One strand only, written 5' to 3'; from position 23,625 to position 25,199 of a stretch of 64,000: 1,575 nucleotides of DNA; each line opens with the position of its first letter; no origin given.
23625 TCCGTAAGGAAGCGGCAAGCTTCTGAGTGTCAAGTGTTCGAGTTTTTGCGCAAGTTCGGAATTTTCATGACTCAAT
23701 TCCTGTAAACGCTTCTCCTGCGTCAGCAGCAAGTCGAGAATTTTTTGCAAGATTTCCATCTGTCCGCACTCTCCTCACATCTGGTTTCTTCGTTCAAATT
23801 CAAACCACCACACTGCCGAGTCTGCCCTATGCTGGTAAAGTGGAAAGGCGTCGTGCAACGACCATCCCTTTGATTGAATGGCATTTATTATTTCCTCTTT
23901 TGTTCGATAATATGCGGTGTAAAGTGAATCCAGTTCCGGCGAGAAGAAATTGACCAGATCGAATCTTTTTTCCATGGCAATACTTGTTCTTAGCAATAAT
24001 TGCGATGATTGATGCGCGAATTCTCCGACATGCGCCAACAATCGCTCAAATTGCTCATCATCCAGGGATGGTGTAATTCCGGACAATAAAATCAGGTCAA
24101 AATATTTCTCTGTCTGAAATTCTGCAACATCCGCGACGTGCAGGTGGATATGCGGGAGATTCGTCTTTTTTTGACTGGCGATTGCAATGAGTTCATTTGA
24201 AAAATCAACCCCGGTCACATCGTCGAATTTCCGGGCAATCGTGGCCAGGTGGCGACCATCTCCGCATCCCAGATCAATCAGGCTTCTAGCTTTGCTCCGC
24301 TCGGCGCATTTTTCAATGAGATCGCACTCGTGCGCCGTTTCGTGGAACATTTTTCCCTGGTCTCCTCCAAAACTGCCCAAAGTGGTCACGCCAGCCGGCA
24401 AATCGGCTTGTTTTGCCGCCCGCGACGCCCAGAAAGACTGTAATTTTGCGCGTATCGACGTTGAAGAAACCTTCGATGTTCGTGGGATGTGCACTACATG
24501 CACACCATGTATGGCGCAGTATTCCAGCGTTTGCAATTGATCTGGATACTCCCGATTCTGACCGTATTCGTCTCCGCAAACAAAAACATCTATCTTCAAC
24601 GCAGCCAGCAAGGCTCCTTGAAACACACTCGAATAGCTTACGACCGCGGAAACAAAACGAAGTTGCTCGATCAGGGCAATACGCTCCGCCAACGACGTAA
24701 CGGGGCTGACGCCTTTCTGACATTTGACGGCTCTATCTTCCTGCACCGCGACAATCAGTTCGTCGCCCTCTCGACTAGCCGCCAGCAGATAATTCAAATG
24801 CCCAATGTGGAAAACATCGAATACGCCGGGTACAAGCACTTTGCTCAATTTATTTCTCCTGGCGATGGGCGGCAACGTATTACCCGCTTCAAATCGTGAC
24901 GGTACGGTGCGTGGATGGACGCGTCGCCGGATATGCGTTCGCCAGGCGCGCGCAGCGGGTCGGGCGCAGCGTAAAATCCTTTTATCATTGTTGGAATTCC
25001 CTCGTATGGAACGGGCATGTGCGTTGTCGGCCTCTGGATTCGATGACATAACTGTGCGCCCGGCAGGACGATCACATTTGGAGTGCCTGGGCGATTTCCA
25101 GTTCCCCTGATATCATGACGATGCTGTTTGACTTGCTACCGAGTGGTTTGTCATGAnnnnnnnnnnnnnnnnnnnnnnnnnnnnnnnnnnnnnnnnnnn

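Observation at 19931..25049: Lower-GC four-gene islet between gltX and yifB: PAS-GGDEF, GT-B/TPR glycosyltransferase, unknown protein, cytidylyltransferase-methyltransferase fusion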

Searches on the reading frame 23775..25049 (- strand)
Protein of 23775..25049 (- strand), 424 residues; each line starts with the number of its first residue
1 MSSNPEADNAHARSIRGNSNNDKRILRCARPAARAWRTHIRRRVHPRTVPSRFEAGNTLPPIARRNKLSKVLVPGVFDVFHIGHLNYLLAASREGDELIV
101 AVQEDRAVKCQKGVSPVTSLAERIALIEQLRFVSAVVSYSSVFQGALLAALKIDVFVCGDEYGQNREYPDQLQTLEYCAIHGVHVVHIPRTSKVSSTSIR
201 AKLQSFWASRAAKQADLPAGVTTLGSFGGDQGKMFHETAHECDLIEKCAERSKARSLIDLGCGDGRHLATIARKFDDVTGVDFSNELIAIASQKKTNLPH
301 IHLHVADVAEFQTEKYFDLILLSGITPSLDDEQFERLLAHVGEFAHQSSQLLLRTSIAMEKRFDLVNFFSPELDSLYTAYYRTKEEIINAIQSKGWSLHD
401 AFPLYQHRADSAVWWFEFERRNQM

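Call 3: search_protein_families(library=pfam, proteins=[window:23775-25049:-], max_evalue=0.01)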
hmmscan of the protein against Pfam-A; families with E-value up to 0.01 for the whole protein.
window:23775-25049:- (424 aa): 13 families
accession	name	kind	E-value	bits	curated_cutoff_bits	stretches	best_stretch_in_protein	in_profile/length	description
PF01467.32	CTP_transf_like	-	6.1e-18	65.8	21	1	72-201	1-132/133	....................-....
PF13649.12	Methyltransf_25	-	1.4e-13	51.8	27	1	258-341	2-89/97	Methyltransferase domain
PF08241.18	Methyltransf_11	-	3.4e-10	40.9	21.2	1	259-329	2-73/95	Methyltransferase domain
PF13489.12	Methyltransf_23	-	9.5e-10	38.9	27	1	242-371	10-137/164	Methyltransferase domain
PF13847.12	Methyltransf_31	-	2.4e-09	37.5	27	1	253-326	3-84/145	Methyltransferase domain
PF08242.18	Methyltransf_12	-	1.8e-08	35.5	30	1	258-342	1-89/98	Methyltransferase domain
PF03848.20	TehB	-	4.1e-06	26.8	20.4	1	238-347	16-126/193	Tellurite resistance protein TehB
PF05401.17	NodS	-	6.3e-06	26.6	24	1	242-326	32-116/201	Nodulation protein S (NodS)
PF05175.20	MTS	-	0.00015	21.9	23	1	249-321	28-103/170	Methyltransferase small domain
PF24675.1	NpmA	-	0.00054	19.8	60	1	252-296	22-68/214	16S rRNA (adenine(1408)-N(1))-methyltransferase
PF02353.26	CMAS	-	0.0013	18.6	27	1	251-363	60-174/273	Mycolic acid cyclopropane synthetase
PF00891.24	Methyltransf_2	-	0.0017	18.2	22.3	1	251-364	60-175/210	O-methyltransferase domain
PF05724.17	TPMT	-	0.0088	16.2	26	0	246-303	31-87/218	Thiopurine S-methyltransferase (TPMT)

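Call 4: search_protein_families(library=ncbifam, proteins=[window:23775-25049:-], max_evalue=0.01)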
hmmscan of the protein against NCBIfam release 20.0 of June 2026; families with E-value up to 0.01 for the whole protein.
window:23775-25049:- (424 aa): 44 families (the best 25 are shown)
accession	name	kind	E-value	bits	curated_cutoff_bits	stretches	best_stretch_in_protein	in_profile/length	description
TIGR02199.1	rfaE_dom_II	equivalog_domain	1.7e-21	76.5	181.5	1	64-204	7-143/144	D-glycero-beta-D-manno-heptose 1-phosphate adenylyltransferase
NF008454.0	PRK11316.1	equivalog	2.2e-18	66.1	521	1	63-204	335-472/475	bifunctional D-glycero-beta-D-manno-heptose-7-phosphate kinase/D-glycero-beta-D-manno-heptose 1-phosphate adenylyltransferase HldE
TIGR01518.1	g3p_cytidyltrns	equivalog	1.9e-15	57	165.4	1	71-202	1-124/125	glycerol-3-phosphate cytidylyltransferase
TIGR00125.1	cyt_tran_rel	domain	1.3e-14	54.1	27.7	1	71-132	2-61/65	adenylyltransferase/cytidyltransferase family protein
NF041820.1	daptide_MTase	equivalog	1.2e-12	47.9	175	1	235-356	19-145/243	daptide-type RiPP biosynthesis methyltransferase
NF043040.1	corrin_prot_MT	hypoth_equivalog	6.4e-09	35.6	180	1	253-353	41-147/216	corrinoid protein-associated methyltransferase CpaM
NF002463.0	PRK01683.1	equivalog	1.5e-08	34.6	297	1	243-338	22-117/258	trans-aconitate 2-methyltransferase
TIGR01983.1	UbiG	equivalog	4.6e-08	32.6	102.95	1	250-353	46-151/228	bifunctional 2-polyprenyl-6-hydroxyphenol methylase/3-demethylubiquinol 3-O-methyltransferase UbiG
NF001985.0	PRK00777.1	subfamily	9.3e-08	32.3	104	1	67-129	3-64/157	pantetheine-phosphate adenylyltransferase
TIGR04345.1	ovoA_Cterm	equivalog_domain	1.1e-07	31.6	170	1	244-295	32-83/242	putative 4-mercaptohistidine N1-methyltransferase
NF008992.0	PRK12335.1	equivalog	1.4e-07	30.9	303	1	236-368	106-238/289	SAM-dependent methyltransferase TehB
NF008405.0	PRK11207.1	equivalog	2.2e-07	30.6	218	1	237-347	15-126/198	tellurite resistance methyltransferase TehB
NF041650.1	nod_mtase_NodS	equivalog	4.2e-07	29.9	300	1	248-330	33-115/190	nodulation methyltransferase NodS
NF001244.0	PRK00216.1-5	equivalog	5.2e-07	29.2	216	1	249-314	44-115/236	bifunctional demethylmenaquinone methyltransferase/2-methoxy-6-polyprenyl-1,4-benzoquinol methylase UbiE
TIGR02021.1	BchM-ChlM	equivalog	9.2e-07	28.5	158.9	1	250-397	51-199/218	magnesium protoporphyrin IX methyltransferase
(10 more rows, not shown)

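Call 9: find_homologous_proteins(query=window:23778-24848:-)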
Query window:23778-24848:- (357 aa): 103 proteins with E <= 0.001 among 7190 candidates.
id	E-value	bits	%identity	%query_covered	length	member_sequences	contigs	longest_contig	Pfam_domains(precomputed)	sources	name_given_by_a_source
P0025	7.0e-237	803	100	100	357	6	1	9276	PF13847.13,PF13489.13,PF03848.21,PF13649.13,PF01467.33,PF08241.19,PF08242.19,PF05401.17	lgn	-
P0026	8.3e-165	566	74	99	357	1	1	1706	PF13847.13,PF13489.13,PF13649.13,PF01467.33,PF08241.19,PF08242.19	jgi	jgi:glycerol-3-phosphate cytidylyltransferase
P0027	2.2e-163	561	73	99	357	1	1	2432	PF13847.13,PF13489.13,PF13649.13,PF01467.33,PF08241.19,PF08242.19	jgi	jgi:glycerol-3-phosphate cytidylyltransferase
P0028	1.3e-158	546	71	99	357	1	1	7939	PF13847.13,PF13489.13,PF13649.13,PF01467.33,PF08241.19,PF08242.19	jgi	jgi:glycerol-3-phosphate cytidylyltransferase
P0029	8.8e-158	543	70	99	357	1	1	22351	PF13847.13,PF13489.13,PF13649.13,PF01467.33,PF08241.19,PF08242.19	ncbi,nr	ncbi:hypothetical protein FACS1894158_14030 [Betaproteobacteria bacterium]|nr:hypothetical protein F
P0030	9.8e-149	513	66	99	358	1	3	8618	PF13847.13,PF13489.13,PF03848.21,PF05175.21,PF13649.13,PF01467.33,PF08241.19,PF08242.19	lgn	-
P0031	9.4e-145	500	63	99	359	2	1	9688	PF13847.13,PF13489.13,PF03848.21,PF13649.13,PF01467.33,PF08241.19,PF08242.19,PF05401.17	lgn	-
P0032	4.2e-143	495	63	100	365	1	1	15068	PF13847.13,PF13489.13,PF05175.21,PF13649.13,PF01467.33,PF08241.19,PF08242.19,PF05401.17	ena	-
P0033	2.8e-142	492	62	99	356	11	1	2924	PF13847.13,PF13649.13,PF01467.33,PF08241.19,PF08242.19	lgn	-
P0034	4.1e-140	485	63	99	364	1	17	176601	PF13847.13,PF02353.27,PF13649.13,PF01467.33,PF00891.25,PF08241.19,PF08242.19,PF05401.17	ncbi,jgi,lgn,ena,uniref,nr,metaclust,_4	ncbi:methyltransferase domain-containing protein [Thauera butanivorans]|uniref:methyltransferase dom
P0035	1.0e-137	477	62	99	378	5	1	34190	PF13847.13,PF13489.13,PF13649.13,PF01467.33,PF08241.19,PF08242.19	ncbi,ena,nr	ncbi:MAG: methyltransferase domain-containing protein [Azoarcus sp.]|nr:methyltransferase domain-con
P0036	2.3e-137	476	62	99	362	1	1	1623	PF13847.13,PF13489.13,PF05175.21,PF13649.13,PF01467.33,PF08241.19,PF08242.19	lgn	-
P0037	3.4e-137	475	62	99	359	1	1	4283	PF13847.13,PF13489.13,PF13649.13,PF01467.33,PF08241.19,PF08242.19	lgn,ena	-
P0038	7.4e-137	474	61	99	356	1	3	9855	PF13847.13,PF13489.13,PF13649.13,PF01467.33,PF08241.19,PF08242.19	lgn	-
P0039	1.3e-135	470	62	99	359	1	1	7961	PF13847.13,PF13489.13,PF13649.13,PF01467.33,PF08241.19,PF08242.19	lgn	-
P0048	1.2e-118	414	54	99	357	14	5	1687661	PF13847.13,PF13649.13,PF01467.33,PF08241.19,PF08242.19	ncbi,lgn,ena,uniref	ncbi:adenylyltransferase/cytidyltransferase family protein [Ectopseudomonas khazarica]|uniref:adenyl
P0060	1.5e-114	401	52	99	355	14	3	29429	PF13847.13,PF13489.13,PF13649.13,PF01467.33,PF00891.25,PF08241.19,PF08242.19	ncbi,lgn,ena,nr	ncbi:MAG: methyltransferase domain-containing protein [Planctomycetaceae bacterium]|nr:methyltransfe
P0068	1.1e-112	395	52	99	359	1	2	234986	PF13847.13,PF13489.13,PF03848.21,PF05175.21,PF13649.13,PF01467.33,PF08241.19,PF08242.19,PF05401.17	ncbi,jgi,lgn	jgi:glycerol-3-phosphate cytidylyltransferase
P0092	8.3e-106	372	49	98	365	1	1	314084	PF13847.13,PF13489.13,PF02353.27,PF13649.13,PF01467.33,PF08241.19,PF08242.19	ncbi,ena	-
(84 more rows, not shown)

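Call 11: find_encoding_contigs(protein=P0034, flank=10000, max_places=3)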
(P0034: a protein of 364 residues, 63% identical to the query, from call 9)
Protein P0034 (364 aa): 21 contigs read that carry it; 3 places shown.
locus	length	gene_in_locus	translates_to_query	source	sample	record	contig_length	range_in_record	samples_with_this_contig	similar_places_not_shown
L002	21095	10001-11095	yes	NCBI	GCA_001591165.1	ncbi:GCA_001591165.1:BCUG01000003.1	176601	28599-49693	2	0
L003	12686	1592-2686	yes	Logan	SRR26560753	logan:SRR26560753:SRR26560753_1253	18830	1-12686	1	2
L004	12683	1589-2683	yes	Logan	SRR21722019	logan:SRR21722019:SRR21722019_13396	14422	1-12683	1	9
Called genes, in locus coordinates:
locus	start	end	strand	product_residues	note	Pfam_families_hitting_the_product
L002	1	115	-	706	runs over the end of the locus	PF00989:PAS, PF08447:PAS_3, PF08448:PAS_4, PF13426:PAS_9, PF00989:PAS, PF08448:PAS_4, PF13426:PAS_9, PF02518:HATPase_c, +4 more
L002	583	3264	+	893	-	PF28598:PDH_E1_N, PF00456:Transketolase_N, PF17831:PDH_E1_M, PF22613:Transketolase_C_1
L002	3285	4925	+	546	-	-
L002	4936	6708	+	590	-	PF00364:Biotin_lipoyl, PF25984:BSH_YknX (weak), PF01946:Thi4 (weak), PF01134:GIDA (weak), PF07992:Pyr_redox_2, PF12831:FAD_oxidored, PF00070:Pyr_redox, PF02852:Pyr_redox_dim, +2 more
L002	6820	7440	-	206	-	PF04229:GrpB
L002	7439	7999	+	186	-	PF05685:Uma2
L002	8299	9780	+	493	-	PF00669:Flagellin_N, PF07196:Flagellin_IN (weak), PF00700:Flagellin_C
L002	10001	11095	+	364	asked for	PF01467:CTP_transf_like, PF00891:Methyltransf_2, PF02353:CMAS (faint), PF05401:NodS (weak), PF08241:Methyltransf_11, PF08242:Methyltransf_12, PF13649:Methyltransf_25, PF13847:Methyltransf_31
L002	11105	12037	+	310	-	-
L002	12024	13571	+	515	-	-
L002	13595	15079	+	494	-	PF14559:TPR_19 (faint), PF13432:TPR_16 (faint), PF08241:Methyltransf_11, PF13489:Methyltransf_23 (weak)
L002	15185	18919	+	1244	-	PF14307:Glyco_tran_WbsX, PF13524:Glyco_trans_1_2 (weak)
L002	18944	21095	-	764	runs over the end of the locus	PF00515:TPR_1 (faint), PF03704:BTAD (faint), PF07719:TPR_2 (faint), PF13424:TPR_12 (faint), PF13428:TPR_14 (weak), PF23914:TPR_CcmH_CycH (weak), PF13432:TPR_16 (weak), PF13844:Glyco_transf_41, +5 more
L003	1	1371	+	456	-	?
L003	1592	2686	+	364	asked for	PF01467:CTP_transf_like, PF00891:Methyltransf_2, PF02353:CMAS (faint), PF05401:NodS (weak), PF08241:Methyltransf_11, PF08242:Methyltransf_12, PF13649:Methyltransf_25, PF13847:Methyltransf_31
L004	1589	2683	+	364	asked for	PF01467:CTP_transf_like, PF00891:Methyltransf_2, PF02353:CMAS (faint), PF05401:NodS (weak), PF08241:Methyltransf_11, PF08242:Methyltransf_12, PF13649:Methyltransf_25, PF13847:Methyltransf_31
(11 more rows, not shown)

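Call 12: find_encoding_contigs(protein=P0048, flank=10000, max_places=3)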
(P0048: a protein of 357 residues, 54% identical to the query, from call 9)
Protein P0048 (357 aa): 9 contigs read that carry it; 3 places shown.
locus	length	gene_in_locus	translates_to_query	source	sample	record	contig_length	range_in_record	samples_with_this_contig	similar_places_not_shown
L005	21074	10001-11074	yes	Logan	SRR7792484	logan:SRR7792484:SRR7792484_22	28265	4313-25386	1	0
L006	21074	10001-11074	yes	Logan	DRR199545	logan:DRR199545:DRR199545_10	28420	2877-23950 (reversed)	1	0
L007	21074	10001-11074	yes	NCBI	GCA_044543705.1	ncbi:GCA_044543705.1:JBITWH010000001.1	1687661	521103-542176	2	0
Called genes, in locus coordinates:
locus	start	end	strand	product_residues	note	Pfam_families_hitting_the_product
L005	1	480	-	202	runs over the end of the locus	PF01121:CoaE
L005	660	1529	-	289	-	PF06750:A24_N_bact, PF01478:Peptidase_A24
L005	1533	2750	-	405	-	PF28597:T2SSF_N, PF00482:T2SSF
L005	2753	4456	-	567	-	PF05157:MshEN, PF00437:T2SSE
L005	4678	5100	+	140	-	PF07963:N_methyl, PF00114:Pilin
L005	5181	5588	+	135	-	PF07963:N_methyl, PF00114:Pilin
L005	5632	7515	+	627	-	-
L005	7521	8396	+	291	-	PF00535:Glycos_transf_2, PF10111:Glyco_tranf_2_2 (weak), PF13641:Glyco_tranf_2_3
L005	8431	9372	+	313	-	PF00535:Glycos_transf_2, PF13641:Glyco_tranf_2_3 (weak), PF10111:Glyco_tranf_2_2 (weak), PF02709:Glyco_transf_7C (weak)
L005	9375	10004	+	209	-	-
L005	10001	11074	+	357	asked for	PF01467:CTP_transf_like, PF13649:Methyltransf_25, PF13847:Methyltransf_31, PF08241:Methyltransf_11, PF08242:Methyltransf_12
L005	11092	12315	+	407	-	PF01943:Polysacc_synt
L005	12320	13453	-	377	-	PF13439:Glyco_transf_4, PF13579:Glyco_trans_4_4, PF20706:GT4-conflict (weak), PF00534:Glycos_transf_1, PF13692:Glyco_trans_1_4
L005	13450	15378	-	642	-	PF01757:Acyl_transf_3, PF19040:SGNH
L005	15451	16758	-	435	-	PF03446:NAD_binding_2 (weak), PF03721:UDPG_MGDP_dh_N, PF00984:UDPG_MGDP_dh, PF03720:UDPG_MGDP_dh_C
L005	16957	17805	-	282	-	PF02749:QRPTase_N, PF01729:QRPTase_C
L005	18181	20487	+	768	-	PF07793:DUF1631, PF26671:DUF1631_2nd, PF26672:DUF1631_3rd, PF26670:DUF1631_C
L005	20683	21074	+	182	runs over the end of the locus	PF01510:Amidase_2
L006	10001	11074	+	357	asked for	PF01467:CTP_transf_like, PF13649:Methyltransf_25, PF13847:Methyltransf_31, PF08241:Methyltransf_11, PF08242:Methyltransf_12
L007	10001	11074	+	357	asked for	PF01467:CTP_transf_like, PF13649:Methyltransf_25, PF13847:Methyltransf_31, PF08241:Methyltransf_11, PF08242:Methyltransf_12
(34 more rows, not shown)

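Call 25: search_solved_structures(query=window:23778-24848:-, max_evalue=0.01, show_alignments=2)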
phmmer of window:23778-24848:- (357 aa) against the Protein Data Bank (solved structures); distinct sequences matched with E-value up to 0.01: 64 (the best 60 are shown).
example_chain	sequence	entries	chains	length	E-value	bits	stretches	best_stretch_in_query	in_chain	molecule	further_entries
3elb_A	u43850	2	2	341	5.2e-14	55.5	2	4-92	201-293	Ethanolamine-phosphate cytidylyltransferase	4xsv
3glv_A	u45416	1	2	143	6.5e-11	45.3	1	2-137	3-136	Lipopolysaccharide core biosynthesis protein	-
1coz_A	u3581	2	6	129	5.1e-10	42.4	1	1-136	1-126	PROTEIN (GLYCEROL-3-PHOSPHATE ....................) | glycerol-3-phosphate cytidylyltransferase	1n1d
6uk5_A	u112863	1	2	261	2.6e-09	40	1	164-253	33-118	CalS10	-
5bsz_A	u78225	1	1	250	3.5e-09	39.6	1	174-263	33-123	N-methyltransferase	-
5x9q_A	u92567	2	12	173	1.7e-08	37.4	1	4-98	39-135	Putative cytidylyltransferase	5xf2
6m81_A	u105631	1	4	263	2.1e-08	37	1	143-253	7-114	dTDP-3-amino-3,6-dideoxy-alpha-D-glucopyranose N,N-dimethyltransferase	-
3px3_A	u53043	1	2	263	2.2e-08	37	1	143-254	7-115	N-methyltransferase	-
3px2_A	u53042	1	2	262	2.3e-08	36.9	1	143-254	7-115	N-methyltransferase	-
3pfg_A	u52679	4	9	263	2.6e-08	36.7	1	143-253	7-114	N-methyltransferase | dTDP-3-amino-3,6-dideoxy-alpha-D-glucopyranose N,N-dimethyltransferase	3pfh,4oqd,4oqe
6m83_A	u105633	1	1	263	2.7e-08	36.7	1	143-253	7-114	dTDP-3-amino-3,6-dideoxy-alpha-D-glucopyranose N,N-dimethyltransferase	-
6m82_A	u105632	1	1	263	2.7e-08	36.7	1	143-253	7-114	dTDP-3-amino-3,6-dideoxy-alpha-D-glucopyranose N,N-dimethyltransferase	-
5x3d_A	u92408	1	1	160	1e-07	34.8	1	10-136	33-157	Phosphoenolpyruvate phosphomutase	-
3bxo_A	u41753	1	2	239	2.7e-07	33.4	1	174-254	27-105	N,N-dimethyltransferase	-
2b7l_A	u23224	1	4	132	1.1e-06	31.3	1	1-135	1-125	glycerol-3-phosphate cytidylyltransferase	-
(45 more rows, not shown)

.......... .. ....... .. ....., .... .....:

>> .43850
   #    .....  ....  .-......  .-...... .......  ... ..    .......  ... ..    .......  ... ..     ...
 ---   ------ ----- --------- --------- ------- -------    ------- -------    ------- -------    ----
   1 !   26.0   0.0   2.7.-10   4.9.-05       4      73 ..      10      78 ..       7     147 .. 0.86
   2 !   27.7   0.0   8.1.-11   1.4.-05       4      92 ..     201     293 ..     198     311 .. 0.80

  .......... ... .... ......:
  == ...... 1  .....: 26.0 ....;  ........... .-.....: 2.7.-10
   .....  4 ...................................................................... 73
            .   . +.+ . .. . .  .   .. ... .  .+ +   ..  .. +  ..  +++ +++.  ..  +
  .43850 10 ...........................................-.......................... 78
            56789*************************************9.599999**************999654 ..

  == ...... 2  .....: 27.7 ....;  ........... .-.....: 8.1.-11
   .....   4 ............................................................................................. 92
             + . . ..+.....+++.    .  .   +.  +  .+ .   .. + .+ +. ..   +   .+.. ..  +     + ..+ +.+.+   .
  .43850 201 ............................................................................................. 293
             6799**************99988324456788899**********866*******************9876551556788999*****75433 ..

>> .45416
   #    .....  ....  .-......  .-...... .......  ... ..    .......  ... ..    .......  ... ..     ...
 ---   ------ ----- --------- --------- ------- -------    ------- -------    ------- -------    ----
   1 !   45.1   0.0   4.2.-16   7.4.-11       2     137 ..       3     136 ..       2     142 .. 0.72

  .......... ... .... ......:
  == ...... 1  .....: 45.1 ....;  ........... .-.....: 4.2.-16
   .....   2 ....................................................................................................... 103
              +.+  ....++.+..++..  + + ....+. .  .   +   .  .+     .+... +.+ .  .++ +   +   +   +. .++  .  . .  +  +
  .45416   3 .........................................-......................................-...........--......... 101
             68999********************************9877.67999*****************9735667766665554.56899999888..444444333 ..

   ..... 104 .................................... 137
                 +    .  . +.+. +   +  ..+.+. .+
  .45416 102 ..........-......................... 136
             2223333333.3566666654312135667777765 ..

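Call 29: find_related_loci(query=A3, collection=genome_contigs, flank=10000)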
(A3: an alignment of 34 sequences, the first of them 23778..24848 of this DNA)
Query A3 (357 aa) in genome_contigs; peptide patterns used: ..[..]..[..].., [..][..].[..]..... (x = any residue, [..] = any of these).
600 stretches matched a pattern (row limit reached: there are more); 250 encode a relative of the query (tblastn E <= 1e-3); the best 80 are kept; 80 distinct loci.
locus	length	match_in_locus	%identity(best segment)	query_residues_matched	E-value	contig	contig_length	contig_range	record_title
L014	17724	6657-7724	61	1-353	7e-150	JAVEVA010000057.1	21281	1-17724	MAG: Thauera sp. isolate BF4_105 NODE_7513_length_21281_cov_8.326179_Biofilm4, whole genome shotgun sequence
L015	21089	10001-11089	50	2-353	3e-110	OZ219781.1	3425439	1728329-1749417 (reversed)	MAG: Arenicellales bacterium isolate 3acc40f7-a85a-494a-900f-447d5a6f54c4 genome assembly, chromosome: 1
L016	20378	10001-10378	36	8-136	3e-19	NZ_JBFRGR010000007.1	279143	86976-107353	Paenibacillus sp. 2RAB27 SCAFFOLD_6, whole genome shotgun sequence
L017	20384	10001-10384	33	8-139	2e-18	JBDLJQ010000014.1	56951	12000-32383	MAG: Acidobacteriota bacterium isolate MAG103 MAG103_14, whole genome shotgun sequence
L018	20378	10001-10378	36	8-136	1e-17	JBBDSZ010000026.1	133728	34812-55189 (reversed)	MAG: Paenibacillaceae bacterium isolate LejiaC_42_57 Lejia_C_246_length_133728_cov_35, whole genome shotgun sequence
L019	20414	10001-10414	34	8-148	1e-17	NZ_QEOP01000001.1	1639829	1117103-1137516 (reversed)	Amnibacterium flavum strain M8JJ-5 scaffold1, whole genome shotgun sequence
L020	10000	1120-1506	36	1-139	1e-17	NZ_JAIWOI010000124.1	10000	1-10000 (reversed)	MAG: Rheinheimera sp. isolate W122 contig-93_23.11, whole genome shotgun sequence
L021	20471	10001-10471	37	6-162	2e-17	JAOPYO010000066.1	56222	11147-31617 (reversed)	MAG: Actinomycetes bacterium isolate RYN_229 scaffold_2743734, whole genome shotgun sequence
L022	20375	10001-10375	39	8-136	2e-17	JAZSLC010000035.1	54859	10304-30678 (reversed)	MAG: Faecousia sp. isolate T1900044558_TS20190024.MAGScoT_cleanbin_000081 SGB_340_k141_1969627, whole genome shotgun seq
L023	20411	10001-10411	35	8-147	2e-17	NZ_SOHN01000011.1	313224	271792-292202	Cryobacterium serini strain Sr54 scaffold14, whole genome shotgun sequence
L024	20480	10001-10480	33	1-167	4e-17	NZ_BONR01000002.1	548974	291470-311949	Demequina activiva strain NBRC 110675 sequence2, whole genome shotgun sequence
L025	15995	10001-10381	35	8-137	5e-17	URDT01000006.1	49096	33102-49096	uncultured Tenericutes bacterium isolate UMGS900 genome assembly, contig: NODE_520_length_49096_cov_4.076909, whole geno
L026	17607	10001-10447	36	8-154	4e-17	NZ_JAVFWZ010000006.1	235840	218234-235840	Kocuria cellulosilytica strain CPCC 205292 Scaffold6_1, whole genome shotgun sequence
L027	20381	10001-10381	38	1-137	7e-17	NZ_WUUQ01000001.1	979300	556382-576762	Copranaerobaculum intestinale strain DONG20-135 Scaffold1_1, whole genome shotgun sequence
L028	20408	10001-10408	34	8-146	6e-17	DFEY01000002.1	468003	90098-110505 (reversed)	MAG TPA_asm: Lachnospira sp. UBA3790 UBA3790_contig_3130, whole genome shotgun sequence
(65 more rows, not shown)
